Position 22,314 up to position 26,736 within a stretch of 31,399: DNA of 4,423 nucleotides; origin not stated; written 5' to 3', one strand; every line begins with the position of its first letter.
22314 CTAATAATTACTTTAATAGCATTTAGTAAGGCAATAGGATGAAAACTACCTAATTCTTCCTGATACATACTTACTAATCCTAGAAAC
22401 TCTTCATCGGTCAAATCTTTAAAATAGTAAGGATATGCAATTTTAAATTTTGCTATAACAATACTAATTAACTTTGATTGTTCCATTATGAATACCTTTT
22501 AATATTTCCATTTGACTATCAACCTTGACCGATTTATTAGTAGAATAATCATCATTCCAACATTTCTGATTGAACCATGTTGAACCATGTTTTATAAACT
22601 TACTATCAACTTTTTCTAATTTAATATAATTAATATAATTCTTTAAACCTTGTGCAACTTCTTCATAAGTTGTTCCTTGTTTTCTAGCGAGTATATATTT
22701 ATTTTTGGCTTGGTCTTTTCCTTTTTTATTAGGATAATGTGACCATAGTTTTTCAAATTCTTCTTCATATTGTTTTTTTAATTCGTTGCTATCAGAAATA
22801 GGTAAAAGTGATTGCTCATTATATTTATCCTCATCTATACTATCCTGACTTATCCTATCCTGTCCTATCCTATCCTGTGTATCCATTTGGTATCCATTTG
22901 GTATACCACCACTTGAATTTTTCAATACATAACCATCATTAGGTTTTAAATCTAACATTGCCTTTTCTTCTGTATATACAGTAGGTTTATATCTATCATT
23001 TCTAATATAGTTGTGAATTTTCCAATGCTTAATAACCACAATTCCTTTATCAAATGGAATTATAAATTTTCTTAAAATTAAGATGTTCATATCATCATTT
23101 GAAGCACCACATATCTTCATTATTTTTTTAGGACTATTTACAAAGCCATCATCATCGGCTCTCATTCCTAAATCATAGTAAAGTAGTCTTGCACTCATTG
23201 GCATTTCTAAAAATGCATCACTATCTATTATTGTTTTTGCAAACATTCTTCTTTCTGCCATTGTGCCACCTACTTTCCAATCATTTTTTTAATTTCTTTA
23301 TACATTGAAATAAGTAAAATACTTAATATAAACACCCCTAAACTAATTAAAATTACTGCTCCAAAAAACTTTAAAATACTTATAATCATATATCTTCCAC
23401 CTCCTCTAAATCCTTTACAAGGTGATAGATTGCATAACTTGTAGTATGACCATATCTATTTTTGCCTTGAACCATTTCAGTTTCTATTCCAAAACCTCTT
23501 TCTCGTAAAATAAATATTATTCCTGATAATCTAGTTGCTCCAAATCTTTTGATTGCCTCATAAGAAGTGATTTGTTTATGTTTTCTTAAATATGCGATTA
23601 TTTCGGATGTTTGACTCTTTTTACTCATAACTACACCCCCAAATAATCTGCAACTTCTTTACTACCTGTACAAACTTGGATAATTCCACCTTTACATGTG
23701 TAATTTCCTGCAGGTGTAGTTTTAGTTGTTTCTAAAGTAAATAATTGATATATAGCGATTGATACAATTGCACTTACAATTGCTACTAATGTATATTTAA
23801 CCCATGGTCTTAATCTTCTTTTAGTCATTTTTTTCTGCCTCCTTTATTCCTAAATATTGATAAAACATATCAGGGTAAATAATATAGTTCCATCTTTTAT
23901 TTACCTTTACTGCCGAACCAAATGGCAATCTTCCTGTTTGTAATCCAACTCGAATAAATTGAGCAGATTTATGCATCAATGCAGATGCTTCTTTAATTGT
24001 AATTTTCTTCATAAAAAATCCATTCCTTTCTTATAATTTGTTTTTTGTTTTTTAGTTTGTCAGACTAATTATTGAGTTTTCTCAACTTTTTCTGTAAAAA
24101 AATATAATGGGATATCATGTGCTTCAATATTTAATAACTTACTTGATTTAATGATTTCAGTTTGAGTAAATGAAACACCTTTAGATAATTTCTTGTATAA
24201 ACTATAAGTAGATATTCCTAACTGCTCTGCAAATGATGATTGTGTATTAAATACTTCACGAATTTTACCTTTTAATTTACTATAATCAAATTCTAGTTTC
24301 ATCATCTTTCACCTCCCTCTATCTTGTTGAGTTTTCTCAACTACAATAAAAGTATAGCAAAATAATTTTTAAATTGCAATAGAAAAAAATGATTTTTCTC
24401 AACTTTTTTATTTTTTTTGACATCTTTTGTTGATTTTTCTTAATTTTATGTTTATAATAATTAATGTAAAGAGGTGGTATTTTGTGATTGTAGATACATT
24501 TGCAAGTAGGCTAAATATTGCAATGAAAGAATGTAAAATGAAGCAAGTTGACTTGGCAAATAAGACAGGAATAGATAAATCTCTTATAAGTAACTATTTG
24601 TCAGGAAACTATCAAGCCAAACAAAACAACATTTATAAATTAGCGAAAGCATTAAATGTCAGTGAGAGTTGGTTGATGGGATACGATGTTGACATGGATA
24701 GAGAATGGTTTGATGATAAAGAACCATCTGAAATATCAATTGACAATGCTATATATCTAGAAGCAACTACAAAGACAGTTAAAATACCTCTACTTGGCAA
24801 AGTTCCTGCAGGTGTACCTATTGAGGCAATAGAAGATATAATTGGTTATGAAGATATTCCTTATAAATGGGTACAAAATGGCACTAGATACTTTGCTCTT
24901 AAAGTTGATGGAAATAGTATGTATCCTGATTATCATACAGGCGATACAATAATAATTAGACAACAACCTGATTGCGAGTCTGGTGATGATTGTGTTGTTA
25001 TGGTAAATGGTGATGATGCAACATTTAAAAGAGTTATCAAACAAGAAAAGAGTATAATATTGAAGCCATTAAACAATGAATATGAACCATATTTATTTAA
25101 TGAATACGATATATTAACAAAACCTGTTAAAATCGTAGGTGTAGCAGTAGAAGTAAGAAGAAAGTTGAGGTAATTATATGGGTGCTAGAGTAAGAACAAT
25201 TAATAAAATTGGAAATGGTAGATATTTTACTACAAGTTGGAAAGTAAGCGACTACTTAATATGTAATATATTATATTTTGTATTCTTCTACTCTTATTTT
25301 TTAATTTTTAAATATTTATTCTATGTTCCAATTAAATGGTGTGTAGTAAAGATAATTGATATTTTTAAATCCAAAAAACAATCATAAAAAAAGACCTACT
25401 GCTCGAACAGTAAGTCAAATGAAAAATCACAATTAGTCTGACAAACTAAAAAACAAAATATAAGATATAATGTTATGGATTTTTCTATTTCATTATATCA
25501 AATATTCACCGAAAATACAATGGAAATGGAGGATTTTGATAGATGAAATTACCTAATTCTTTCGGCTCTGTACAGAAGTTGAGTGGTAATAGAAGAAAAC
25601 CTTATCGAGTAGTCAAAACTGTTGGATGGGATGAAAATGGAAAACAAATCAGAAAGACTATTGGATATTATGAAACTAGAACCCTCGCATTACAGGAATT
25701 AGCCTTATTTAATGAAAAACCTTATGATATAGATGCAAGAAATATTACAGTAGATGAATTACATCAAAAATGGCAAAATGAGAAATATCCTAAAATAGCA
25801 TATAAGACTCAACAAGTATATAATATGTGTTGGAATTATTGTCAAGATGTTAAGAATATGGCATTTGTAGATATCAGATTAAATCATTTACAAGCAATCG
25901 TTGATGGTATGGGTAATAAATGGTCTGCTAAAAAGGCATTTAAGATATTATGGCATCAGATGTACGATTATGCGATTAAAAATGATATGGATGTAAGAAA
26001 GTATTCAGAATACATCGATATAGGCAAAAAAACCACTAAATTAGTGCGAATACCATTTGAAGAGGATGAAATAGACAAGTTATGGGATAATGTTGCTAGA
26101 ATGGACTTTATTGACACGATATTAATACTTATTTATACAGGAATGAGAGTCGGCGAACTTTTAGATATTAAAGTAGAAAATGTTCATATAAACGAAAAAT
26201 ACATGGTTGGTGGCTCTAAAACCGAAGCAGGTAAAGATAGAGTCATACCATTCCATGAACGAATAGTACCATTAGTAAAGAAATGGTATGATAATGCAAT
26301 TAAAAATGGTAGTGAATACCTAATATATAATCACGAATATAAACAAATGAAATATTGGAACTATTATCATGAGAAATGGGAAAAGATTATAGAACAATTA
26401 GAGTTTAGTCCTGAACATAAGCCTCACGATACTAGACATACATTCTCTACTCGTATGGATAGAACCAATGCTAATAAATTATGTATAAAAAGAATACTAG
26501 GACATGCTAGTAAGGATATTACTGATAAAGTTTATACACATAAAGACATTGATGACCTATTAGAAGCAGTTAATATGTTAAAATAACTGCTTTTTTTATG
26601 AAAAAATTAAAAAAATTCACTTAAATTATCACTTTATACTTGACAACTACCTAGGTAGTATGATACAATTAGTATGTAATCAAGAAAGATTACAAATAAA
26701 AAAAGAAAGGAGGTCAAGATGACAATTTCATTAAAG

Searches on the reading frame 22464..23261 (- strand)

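Call 55: search_protein_families(library=pfam, proteins=[window:22464-23261:-], max_evalue=0.01)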
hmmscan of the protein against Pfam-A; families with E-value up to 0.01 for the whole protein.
window:22464-23261:- (265 aa): 0 families

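Call 87: search_protein_families(library=phrogs, proteins=[window:22464-23261:-], max_evalue=0.001)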
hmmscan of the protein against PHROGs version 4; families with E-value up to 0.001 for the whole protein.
window:22464-23261:- (265 aa): 12 families
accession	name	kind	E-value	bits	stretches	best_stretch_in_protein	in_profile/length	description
phrog_5708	-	DNA, RNA and nucleotide metabolism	5e-73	247.3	1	1-210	1-197/263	DnaD-like helicase loader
phrog_8489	-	DNA, RNA and nucleotide metabolism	8.6e-71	240.4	1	1-245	1-238/296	DnaD-like helicase loader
phrog_1163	-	unknown function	5.4e-30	106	1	1-239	8-247/273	-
phrog_270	-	DNA, RNA and nucleotide metabolism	5.5e-29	102.7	1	14-247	37-258/383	replication initiation protein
phrog_10469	-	DNA, RNA and nucleotide metabolism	1.6e-16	61.5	1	1-195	1-221/305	DnaD-like helicase loader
phrog_9474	-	DNA, RNA and nucleotide metabolism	5.7e-16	59.9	1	134-250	146-260/288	replication initiation protein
phrog_9327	-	DNA, RNA and nucleotide metabolism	4.3e-15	57.1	1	130-244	137-247/276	primosomal protein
phrog_16304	-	unknown function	8.6e-13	49.7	1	123-242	99-228/244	-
phrog_26426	-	DNA, RNA and nucleotide metabolism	1.2e-07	32.5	1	157-241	134-221/272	replication protein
phrog_38715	-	unknown function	2.3e-07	31.8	1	166-249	168-253/269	-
phrog_1701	-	DNA, RNA and nucleotide metabolism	8e-07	30.1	1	151-246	203-303/323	DnaD-like helicase loader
phrog_10293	-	unknown function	0.00012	22.8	1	160-237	8-83/185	-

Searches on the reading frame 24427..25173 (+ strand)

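Call 55: search_protein_families(library=pfam, proteins=[window:24427-25173:+], max_evalue=0.01)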
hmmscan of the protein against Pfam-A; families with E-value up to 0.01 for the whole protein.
window:24427-25173:+ (248 aa): 6 families
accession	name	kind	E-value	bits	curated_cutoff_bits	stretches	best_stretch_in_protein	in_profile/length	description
PF00717.28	Peptidase_S24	-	9.1e-29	100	23.3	1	121-241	1-116/116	Peptidase S24-like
PF01381.28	HTH_3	-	4.1e-11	43.2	23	1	32-83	4-55/55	Helix-turn-helix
PF12844.13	HTH_19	-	7e-10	39.1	30.2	1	28-84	3-59/64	Helix-turn-helix domain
PF13443.12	HTH_26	-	1.2e-05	25.9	22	1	28-83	1-57/63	Cro/C1-type HTH DNA-binding domain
PF13560.12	HTH_31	-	0.0018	19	27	1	25-80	2-58/64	Helix-turn-helix domain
PF20317.4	HTH_60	-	0.0059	17.4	24.1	0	23-88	4-70/140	Helix-turn-helix domain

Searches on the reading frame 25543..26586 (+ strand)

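Call 55: search_protein_families(library=pfam, proteins=[window:25543-26586:+], max_evalue=0.01)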
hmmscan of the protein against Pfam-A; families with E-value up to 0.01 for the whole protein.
window:25543-26586:+ (347 aa): 1 family
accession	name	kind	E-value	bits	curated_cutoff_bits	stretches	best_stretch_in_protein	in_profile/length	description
PF00589.27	Phage_integrase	-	1.9e-27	96.6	27.1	1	173-335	4-169/172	Phage integrase family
